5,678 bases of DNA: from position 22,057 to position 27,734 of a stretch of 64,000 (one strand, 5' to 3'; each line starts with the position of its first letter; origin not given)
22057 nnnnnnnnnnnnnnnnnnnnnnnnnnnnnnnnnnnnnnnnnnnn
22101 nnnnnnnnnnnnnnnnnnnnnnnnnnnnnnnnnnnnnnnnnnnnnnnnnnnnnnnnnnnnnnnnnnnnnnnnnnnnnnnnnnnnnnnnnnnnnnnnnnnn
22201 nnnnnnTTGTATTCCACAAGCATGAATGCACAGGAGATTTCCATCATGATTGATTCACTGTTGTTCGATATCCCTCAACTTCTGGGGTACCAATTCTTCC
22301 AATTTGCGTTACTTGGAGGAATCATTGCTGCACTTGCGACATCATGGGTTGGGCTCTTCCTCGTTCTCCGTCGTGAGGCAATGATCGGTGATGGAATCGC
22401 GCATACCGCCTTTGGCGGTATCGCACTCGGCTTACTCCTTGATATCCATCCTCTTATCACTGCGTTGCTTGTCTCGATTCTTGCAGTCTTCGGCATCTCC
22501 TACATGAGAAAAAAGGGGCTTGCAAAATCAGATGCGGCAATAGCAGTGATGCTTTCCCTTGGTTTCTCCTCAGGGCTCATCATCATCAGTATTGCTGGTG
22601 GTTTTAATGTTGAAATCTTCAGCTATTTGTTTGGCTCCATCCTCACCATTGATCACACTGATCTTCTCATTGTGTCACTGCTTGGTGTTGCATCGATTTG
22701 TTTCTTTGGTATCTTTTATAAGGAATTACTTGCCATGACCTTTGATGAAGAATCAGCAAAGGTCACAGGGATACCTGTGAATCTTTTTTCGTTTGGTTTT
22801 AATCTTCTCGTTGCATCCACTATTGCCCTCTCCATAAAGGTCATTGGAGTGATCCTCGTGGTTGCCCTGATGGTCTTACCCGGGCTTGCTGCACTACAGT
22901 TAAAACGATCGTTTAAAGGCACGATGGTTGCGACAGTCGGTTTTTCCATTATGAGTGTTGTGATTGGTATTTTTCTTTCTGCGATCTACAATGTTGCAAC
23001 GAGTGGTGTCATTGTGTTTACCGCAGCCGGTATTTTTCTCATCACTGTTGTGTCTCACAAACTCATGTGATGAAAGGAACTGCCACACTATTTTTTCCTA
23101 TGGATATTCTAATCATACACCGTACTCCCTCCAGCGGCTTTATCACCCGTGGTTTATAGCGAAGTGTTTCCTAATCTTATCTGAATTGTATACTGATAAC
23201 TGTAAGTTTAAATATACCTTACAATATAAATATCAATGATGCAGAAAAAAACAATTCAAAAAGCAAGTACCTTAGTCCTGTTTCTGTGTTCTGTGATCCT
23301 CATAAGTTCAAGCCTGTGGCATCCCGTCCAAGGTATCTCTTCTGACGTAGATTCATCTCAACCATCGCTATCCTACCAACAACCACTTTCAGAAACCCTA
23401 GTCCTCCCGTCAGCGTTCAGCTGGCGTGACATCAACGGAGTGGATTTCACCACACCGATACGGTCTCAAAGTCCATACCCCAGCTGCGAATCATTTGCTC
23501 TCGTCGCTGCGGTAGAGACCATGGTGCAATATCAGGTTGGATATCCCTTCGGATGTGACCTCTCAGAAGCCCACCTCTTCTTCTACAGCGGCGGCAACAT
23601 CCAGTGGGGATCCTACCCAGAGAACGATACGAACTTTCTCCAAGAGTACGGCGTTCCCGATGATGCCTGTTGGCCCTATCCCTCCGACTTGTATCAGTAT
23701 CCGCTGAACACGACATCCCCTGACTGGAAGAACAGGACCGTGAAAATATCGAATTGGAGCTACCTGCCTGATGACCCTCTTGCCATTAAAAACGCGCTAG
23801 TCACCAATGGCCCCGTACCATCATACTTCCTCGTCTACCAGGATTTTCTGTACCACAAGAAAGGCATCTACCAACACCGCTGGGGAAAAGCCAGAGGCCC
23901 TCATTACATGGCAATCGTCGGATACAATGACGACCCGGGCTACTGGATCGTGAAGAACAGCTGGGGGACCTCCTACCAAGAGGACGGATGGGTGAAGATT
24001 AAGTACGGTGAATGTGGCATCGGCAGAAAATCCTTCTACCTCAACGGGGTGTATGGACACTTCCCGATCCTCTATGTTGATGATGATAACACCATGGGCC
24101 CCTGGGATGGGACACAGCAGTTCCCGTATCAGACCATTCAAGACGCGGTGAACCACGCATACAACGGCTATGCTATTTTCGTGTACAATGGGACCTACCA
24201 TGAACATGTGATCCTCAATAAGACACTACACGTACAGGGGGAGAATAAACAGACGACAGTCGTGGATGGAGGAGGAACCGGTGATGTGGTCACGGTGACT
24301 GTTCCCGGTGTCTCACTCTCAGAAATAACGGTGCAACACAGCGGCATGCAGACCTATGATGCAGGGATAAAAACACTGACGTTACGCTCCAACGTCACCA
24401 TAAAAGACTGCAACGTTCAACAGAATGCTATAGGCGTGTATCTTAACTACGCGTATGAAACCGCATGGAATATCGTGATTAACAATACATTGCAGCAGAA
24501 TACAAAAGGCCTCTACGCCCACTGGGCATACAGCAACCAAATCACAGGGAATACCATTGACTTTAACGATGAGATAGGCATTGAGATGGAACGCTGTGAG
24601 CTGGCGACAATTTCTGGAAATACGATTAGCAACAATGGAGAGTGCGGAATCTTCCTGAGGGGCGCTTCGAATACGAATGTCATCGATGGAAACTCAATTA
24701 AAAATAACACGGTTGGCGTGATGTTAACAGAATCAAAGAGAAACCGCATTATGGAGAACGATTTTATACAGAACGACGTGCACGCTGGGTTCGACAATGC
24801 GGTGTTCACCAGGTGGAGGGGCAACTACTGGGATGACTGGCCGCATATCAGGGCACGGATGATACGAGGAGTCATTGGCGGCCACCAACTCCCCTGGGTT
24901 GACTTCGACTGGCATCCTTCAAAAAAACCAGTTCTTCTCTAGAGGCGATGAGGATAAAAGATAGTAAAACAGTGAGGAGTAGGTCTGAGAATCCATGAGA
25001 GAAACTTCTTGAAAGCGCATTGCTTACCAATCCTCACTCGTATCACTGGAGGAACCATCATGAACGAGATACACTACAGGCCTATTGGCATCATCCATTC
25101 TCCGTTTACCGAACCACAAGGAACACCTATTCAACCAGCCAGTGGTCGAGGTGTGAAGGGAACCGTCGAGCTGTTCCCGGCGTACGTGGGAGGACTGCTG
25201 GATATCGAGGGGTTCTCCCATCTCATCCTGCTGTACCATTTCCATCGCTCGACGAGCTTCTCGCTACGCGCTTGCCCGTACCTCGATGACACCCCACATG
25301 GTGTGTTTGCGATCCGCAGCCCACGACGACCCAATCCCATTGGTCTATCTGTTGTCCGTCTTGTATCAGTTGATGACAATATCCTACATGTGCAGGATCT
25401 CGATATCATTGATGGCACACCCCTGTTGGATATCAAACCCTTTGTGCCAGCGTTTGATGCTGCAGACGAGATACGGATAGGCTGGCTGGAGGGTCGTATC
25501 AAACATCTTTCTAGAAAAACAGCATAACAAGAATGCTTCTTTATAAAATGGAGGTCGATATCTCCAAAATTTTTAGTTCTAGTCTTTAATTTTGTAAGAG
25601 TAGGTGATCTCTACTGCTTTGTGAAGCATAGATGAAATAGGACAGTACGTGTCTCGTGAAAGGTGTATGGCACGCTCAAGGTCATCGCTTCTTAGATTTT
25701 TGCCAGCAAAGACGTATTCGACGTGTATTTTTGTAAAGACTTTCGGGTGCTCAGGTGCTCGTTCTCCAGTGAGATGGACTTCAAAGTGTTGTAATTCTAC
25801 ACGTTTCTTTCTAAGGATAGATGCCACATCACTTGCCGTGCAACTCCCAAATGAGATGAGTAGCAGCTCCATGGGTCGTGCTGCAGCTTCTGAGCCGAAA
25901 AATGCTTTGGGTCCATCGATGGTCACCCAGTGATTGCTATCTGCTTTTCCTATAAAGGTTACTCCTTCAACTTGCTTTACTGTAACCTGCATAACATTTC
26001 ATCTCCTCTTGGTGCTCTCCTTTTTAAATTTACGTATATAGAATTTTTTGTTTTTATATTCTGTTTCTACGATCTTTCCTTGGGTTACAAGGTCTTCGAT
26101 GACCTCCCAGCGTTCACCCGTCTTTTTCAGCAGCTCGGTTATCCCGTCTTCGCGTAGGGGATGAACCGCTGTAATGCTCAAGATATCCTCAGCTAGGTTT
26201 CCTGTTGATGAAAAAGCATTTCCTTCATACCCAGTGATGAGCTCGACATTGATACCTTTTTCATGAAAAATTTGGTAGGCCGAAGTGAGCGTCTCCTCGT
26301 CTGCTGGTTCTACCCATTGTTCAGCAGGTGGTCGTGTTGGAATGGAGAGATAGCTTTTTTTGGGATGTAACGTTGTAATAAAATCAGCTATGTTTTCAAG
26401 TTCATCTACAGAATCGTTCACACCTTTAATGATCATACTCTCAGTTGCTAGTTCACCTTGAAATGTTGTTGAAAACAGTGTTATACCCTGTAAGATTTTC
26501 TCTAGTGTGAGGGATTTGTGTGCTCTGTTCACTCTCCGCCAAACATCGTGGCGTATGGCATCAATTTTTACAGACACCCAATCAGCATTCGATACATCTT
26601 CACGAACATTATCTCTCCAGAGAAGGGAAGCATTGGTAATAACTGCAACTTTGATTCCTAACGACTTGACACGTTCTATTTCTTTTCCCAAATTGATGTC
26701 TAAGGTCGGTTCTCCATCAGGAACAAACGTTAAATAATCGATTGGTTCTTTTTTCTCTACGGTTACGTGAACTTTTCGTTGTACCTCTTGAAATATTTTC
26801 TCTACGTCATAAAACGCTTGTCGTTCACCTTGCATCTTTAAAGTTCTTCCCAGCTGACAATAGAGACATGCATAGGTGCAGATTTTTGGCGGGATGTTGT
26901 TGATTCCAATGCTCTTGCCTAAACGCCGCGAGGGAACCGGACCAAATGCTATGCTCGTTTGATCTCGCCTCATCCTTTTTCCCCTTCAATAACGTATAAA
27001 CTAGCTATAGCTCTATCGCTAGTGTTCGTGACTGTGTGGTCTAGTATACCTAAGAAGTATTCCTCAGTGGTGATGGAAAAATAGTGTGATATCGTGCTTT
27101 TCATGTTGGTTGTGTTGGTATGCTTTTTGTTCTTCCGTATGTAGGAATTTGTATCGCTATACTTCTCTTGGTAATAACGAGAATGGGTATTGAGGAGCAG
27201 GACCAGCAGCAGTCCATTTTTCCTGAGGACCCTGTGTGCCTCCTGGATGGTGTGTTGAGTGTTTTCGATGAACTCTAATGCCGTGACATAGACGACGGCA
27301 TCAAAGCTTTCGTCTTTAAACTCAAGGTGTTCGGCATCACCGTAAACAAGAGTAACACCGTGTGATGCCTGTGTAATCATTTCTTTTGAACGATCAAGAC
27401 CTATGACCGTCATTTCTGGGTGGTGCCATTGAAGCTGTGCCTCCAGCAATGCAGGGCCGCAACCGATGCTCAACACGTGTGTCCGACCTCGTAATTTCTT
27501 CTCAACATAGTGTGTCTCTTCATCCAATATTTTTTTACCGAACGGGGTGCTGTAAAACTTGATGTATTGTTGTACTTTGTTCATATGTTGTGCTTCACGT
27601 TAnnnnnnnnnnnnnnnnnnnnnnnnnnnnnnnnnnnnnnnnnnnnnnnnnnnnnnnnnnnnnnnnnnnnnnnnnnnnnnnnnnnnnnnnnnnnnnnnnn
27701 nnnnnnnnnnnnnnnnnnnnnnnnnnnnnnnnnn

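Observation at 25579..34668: Sixteen-gene co-directional metallocluster/redox array with a divergent Cys-tailed Lrp-like regulator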

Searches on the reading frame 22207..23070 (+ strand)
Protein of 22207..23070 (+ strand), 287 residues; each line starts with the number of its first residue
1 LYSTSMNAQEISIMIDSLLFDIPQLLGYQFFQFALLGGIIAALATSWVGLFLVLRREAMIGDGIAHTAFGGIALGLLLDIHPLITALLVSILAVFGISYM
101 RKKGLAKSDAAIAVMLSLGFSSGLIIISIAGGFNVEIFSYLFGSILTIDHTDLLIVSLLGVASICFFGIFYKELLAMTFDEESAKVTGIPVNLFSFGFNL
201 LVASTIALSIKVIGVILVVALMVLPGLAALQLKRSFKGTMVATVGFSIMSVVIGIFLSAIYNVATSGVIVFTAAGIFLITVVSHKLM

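Call 51: search_protein_families(library=pfam, proteins=[window:22207-23070:+], max_evalue=0.00001)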
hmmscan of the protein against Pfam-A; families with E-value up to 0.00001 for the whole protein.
window:22207-23070:+ (287 aa): 2 families
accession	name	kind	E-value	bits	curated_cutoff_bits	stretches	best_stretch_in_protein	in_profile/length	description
PF00950.22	ABC-3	-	7.2e-65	219.5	20.1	1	28-282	2-256/258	ABC 3 transport family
PF01032.23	FecCD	-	8.5e-07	28.7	26.5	1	84-282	108-309/311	FecCD transport family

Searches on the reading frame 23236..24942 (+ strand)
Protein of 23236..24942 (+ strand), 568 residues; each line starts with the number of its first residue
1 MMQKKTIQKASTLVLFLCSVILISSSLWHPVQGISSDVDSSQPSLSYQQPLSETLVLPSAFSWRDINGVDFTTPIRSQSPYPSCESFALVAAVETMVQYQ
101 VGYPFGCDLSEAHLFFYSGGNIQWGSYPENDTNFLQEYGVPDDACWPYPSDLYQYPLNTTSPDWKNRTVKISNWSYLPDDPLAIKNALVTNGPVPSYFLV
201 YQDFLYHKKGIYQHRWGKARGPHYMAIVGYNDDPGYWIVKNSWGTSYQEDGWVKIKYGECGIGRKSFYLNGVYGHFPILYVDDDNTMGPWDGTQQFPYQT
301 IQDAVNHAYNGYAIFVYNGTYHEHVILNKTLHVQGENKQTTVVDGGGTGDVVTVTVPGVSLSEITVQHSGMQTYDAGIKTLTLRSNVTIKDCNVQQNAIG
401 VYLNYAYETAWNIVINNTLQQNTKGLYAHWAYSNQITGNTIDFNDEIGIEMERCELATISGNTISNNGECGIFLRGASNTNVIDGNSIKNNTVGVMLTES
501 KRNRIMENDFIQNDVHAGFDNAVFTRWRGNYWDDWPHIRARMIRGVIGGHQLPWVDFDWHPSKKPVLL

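Call 51: search_protein_families(library=pfam, proteins=[window:23236-24942:+], max_evalue=0.00001)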
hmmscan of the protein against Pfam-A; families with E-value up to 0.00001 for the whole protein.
window:23236-24942:+ (568 aa): 4 families
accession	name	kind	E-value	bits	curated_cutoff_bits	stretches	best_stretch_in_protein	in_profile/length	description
PF05048.19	NosD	-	2.2e-28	99.6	23.6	1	362-534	25-209/212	Periplasmic copper-binding protein (NosD)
PF00112.29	Peptidase_C1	-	3.2e-28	99.8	20.7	1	57-268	1-218/220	Papain family cysteine protease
PF13229.12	Beta_helix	-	4.5e-16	59.3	25.9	1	434-515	10-92/158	Right handed beta helix region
PF07602.17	DUF1565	-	1.4e-08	34.8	20.3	1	288-495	5-202/257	Protein of unknown function (DUF1565)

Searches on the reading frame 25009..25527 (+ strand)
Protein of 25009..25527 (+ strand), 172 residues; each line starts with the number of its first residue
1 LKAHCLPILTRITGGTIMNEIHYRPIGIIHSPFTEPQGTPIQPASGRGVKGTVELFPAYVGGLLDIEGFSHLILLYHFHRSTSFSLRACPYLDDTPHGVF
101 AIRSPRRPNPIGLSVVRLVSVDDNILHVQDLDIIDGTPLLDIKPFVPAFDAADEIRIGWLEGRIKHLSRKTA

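Call 5: search_protein_families(library=pfam, proteins=[window:25009-25527:+], max_evalue=0.01)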
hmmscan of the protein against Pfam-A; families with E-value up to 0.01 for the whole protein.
window:25009-25527:+ (172 aa): 1 family
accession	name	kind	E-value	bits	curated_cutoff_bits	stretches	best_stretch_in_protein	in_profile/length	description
PF01980.22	TrmO_N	-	7.1e-39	133.1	26.8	1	38-150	1-116/116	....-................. O N-terminal domain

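Call 8: search_protein_families(library=ncbifam, proteins=[window:25009-25527:+], max_evalue=0.01)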
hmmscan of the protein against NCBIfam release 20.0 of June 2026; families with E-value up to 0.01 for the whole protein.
window:25009-25527:+ (172 aa): 1 family
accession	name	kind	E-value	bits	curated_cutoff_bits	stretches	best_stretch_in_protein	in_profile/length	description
TIGR00104.1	tRNA_TsaA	equivalog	7.7e-37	126.7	93.25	1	18-154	1-140/143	tRNA (N6-threonylcarbamoyladenosine(37)-N6)-methyltransferase TrmO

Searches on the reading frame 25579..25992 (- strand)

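Call 5: search_protein_families(library=pfam, proteins=[window:25579-25992:-], max_evalue=0.01)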
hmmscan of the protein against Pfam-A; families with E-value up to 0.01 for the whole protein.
window:25579-25992:- (137 aa): 1 family
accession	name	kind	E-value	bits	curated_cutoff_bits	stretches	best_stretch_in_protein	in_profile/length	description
PF02566.24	OsmC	-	1.9e-21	76.8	27.5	1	34-131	2-99/100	OsmC-like protein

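Call 8: search_protein_families(library=ncbifam, proteins=[window:25579-25992:-], max_evalue=0.01)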
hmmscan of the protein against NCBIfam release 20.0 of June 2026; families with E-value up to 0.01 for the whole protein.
window:25579-25992:- (137 aa): 5 families
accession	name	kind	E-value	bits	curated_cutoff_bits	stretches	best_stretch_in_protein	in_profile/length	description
NF008009.0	PRK10738.1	equivalog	7.9e-37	126.1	138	1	1-136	1-132/134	OsmC family protein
NF041052.1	OsmC_like_Se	domain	1.1e-06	28.7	95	1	17-131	18-138/144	OsmC-related (seleno)protein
TIGR03561.1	organ_hyd_perox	subfamily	0.00045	20.5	88.85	1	17-130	19-131/134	Ohr family peroxiredoxin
TIGR03563.1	perox_SACOL1771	subfamily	0.0044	17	166.15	1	24-129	27-136/138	SACOL1771 family peroxiredoxin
TIGR03562.1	osmo_induc_OsmC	subfamily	0.0099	16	85.8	0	32-131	37-135/137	OsmC family peroxiredoxin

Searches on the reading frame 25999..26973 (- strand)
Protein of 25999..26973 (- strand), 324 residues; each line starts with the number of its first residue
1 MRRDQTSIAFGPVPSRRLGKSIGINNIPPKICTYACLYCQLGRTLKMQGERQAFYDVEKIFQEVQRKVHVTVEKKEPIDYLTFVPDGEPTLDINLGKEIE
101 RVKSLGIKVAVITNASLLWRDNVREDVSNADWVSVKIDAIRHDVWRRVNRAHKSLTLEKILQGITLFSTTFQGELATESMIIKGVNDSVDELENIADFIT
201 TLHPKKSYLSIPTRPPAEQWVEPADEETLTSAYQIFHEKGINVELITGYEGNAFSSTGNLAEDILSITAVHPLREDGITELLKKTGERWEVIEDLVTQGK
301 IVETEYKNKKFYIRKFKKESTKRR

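Call 5: search_protein_families(library=pfam, proteins=[window:25999-26973:-], max_evalue=0.01)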
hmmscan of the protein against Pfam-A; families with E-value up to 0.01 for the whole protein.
window:25999-26973:- (324 aa): 1 family
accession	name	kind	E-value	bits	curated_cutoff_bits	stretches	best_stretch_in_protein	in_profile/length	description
PF04055.27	Radical_SAM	-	8.8e-15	55.7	29.5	1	28-199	3-166/166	Radical SAM superfamily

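Call 8: search_protein_families(library=ncbifam, proteins=[window:25999-26973:-], max_evalue=0.01)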
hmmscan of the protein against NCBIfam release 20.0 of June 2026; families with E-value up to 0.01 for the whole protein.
window:25999-26973:- (324 aa): 15 families
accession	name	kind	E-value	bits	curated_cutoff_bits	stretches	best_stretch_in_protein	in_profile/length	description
NF038283.1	viperin_w_prok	equivalog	9.7e-15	54.5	180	1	30-206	10-182/281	viperin family antiviral radical SAM protein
TIGR04317.1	W_rSAM_matur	equivalog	5.8e-10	38.8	380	1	31-202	13-174/349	tungsten cofactor oxidoreductase radical SAM maturase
TIGR02666.1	moaA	equivalog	7.5e-07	28.4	284.05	1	32-200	20-181/336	GTP 3',8-cyclase MoaA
TIGR02493.1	PFLA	equivalog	1.3e-06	28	231.75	1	32-203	25-187/235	pyruvate formate-lyase-activating protein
TIGR02495.1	NrdG2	equivalog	2.7e-06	26.9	131.15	1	32-167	26-150/193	anaerobic ribonucleoside-triphosphate reductase activating protein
TIGR04038.1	tatD_link_rSAM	subfamily_domain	6.2e-06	26.1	129.7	1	30-165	16-151/192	TatD family nuclease-associated radical SAM protein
TIGR02668.1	moaA_archaeal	equivalog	3e-05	23.2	325.25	1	30-199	18-173/303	GTP 3',8-cyclase MoaA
NF001199.0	PRK00164.2-1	equivalog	4.4e-05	22.8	231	1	31-199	21-175/308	GTP 3',8-cyclase MoaA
NF033717.2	HPDL_rSAM_activ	equivalog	0.00012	21.5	420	1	55-202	112-251/311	4-hydroxyphenylacetate decarboxylase activase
TIGR03972.1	rSAM_TYW1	equivalog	0.00016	20.9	317.95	1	82-199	123-235/297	4-demethylwyosine synthase TYW1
NF045574.1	sacti_mat_StsB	exception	0.00019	20.4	625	1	86-203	149-260/466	StsB family radical SAM/SPASM domain sactipeptide maturase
TIGR04337.1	AmmeMemoSam_rS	hypoth_equivalog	0.00087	18.2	220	1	100-258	140-291/349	AmmeMemoRadiSam system radical SAM enzyme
NF033719.1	ind_deCO2_activ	equivalog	0.00088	18.7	425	1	29-202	88-248/302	indoleacetate decarboxylase activase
TIGR02494.1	PFLE_PFLC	subfamily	0.0025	17.1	174.35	1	85-204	130-244/293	glycyl-radical enzyme activating protein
TIGR03365.1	Bsubt_queE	equivalog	0.005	16.4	206.1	0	32-120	32-113/238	7-carboxy-7-deazaguanine synthase QueE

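Call 46: search_solved_structures(query=window:25999-26973:-, max_evalue=0.01)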
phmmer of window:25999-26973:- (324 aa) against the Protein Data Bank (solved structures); distinct sequences matched with E-value up to 0.01: 0.

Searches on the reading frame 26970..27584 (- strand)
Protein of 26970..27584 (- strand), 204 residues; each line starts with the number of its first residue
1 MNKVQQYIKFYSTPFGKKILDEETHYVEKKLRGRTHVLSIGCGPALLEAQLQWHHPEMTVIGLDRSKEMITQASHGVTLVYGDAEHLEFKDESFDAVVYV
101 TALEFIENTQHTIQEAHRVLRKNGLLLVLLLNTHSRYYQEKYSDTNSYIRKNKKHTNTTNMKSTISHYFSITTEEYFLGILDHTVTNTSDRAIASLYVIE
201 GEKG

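Call 5: search_protein_families(library=pfam, proteins=[window:26970-27584:-], max_evalue=0.01)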
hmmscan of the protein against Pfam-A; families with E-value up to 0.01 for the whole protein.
window:26970-27584:- (204 aa): 12 families
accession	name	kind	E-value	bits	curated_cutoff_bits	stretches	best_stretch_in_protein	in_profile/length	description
PF08241.18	Methyltransf_11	-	1.5e-19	70.9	21.2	1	38-127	1-94/95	Methyltransferase domain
PF13649.12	Methyltransf_25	-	9.4e-17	61.9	27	1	37-124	1-97/97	Methyltransferase domain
PF13847.12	Methyltransf_31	-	4.4e-15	56.1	27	1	34-149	4-129/145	Methyltransferase domain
PF08242.18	Methyltransf_12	-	3.4e-10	41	30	1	38-126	1-98/98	Methyltransferase domain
PF13489.12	Methyltransf_23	-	1.1e-09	38.7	27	1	20-158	9-144/164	Methyltransferase domain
PF07021.18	MetW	-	3.9e-08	33.6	21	1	24-122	4-104/193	Methionine biosynthesis protein MetW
PF01209.24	Ubie_methyltran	-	2.5e-07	30.7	20.1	1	29-131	44-154/233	ubiE/COQ5 methyltransferase family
PF05148.21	Methyltransf_8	-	9.2e-06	26.1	27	1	31-138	70-164/219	Hypothetical methyltransferase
PF05175.20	MTS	-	0.00023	21.3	23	1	15-138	11-147/170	Methyltransferase small domain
PF02390.23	Methyltransf_4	-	0.00082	19.3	24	0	36-75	4-43/173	Putative methyltransferase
PF09832.14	DUF2059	-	0.001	19.4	23.6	1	4-26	20-42/60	Uncharacterized protein conserved in bacteria (DUF2059)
PF02353.26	CMAS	-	0.0028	17.4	27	1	33-151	62-187/273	Mycolic acid cyclopropane synthetase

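Call 8: search_protein_families(library=ncbifam, proteins=[window:26970-27584:-], max_evalue=0.01)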
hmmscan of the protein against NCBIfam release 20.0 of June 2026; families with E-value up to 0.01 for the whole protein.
window:26970-27584:- (204 aa): 34 families (the best 25 are shown)
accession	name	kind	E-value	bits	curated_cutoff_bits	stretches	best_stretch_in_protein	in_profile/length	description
TIGR02072.1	BioC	equivalog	1.8e-16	60.7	184.95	1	32-133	33-137/244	malonyl-ACP O-methyltransferase BioC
NF045667.1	MTase_DVU1556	equivalog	4.9e-16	58.8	155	1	32-136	21-127/213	DVU_1556 family methyltransferase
TIGR01934.1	MenG_MenH_UbiE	subfamily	1.4e-12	47.4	158.35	1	33-135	39-148/223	ubiquinone/menaquinone biosynthesis methyltransferase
NF001244.0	PRK00216.1-5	equivalog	1.1e-11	44.5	216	1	34-141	49-166/236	bifunctional demethylmenaquinone methyltransferase/2-methoxy-6-polyprenyl-1,4-benzoquinol methylase UbiE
NF047649.1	MTase_UXPK_star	exception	1.1e-10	41.1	460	1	35-128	79-181/283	methyltransferase/UXPK-star double selenoprotein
NF041537.1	ArsM_AhpD_UU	exception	2.3e-10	39.8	510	1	34-128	77-180/345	arsenite methyltransferase/AhpD domain selenoprotein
TIGR01983.1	UbiG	equivalog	2.5e-10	40.1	102.95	1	28-135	45-158/228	bifunctional 2-polyprenyl-6-hydroxyphenol methylase/3-demethylubiquinol 3-O-methyltransferase UbiG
NF043040.1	corrin_prot_MT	hypoth_equivalog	2.6e-10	40.1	180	1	32-128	39-147/216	corrinoid protein-associated methyltransferase CpaM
TIGR02081.1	metW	equivalog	3.1e-10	39.9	189.5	1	25-122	5-104/194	methionine biosynthesis protein MetW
NF045825.1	FAmtase_mtf2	equivalog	3.7e-10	39.4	400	1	31-128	57-158/248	fatty-acid O-methyltransferase Mtf2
NF007610.0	PRK10258.1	equivalog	6.9e-10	38.7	342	1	32-133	41-143/251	malonyl-ACP O-methyltransferase BioC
NF001241.0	PRK00216.1-2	equivalog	1.1e-09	38.3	327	1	34-132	52-151/231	demethylmenaquinone methyltransferase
NF045823.1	PthPhpthDimycoMt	equivalog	1.3e-09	37.6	300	1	75-131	113-169/256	phthiotriol/phenolphthiotriol dimycocerosates methyltransferase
NF041536.1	ArsM_DUF2284_UU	exception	1.6e-09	36.7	575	1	34-128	77-180/459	arsenite methyltransferase/DUF2284 domain selenoprotein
NF052510.1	methyltran_MpqE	exception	2.5e-08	33.6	335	1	64-134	78-157/234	methyl-plastoquinone biosynthesis methyltransferase MpqE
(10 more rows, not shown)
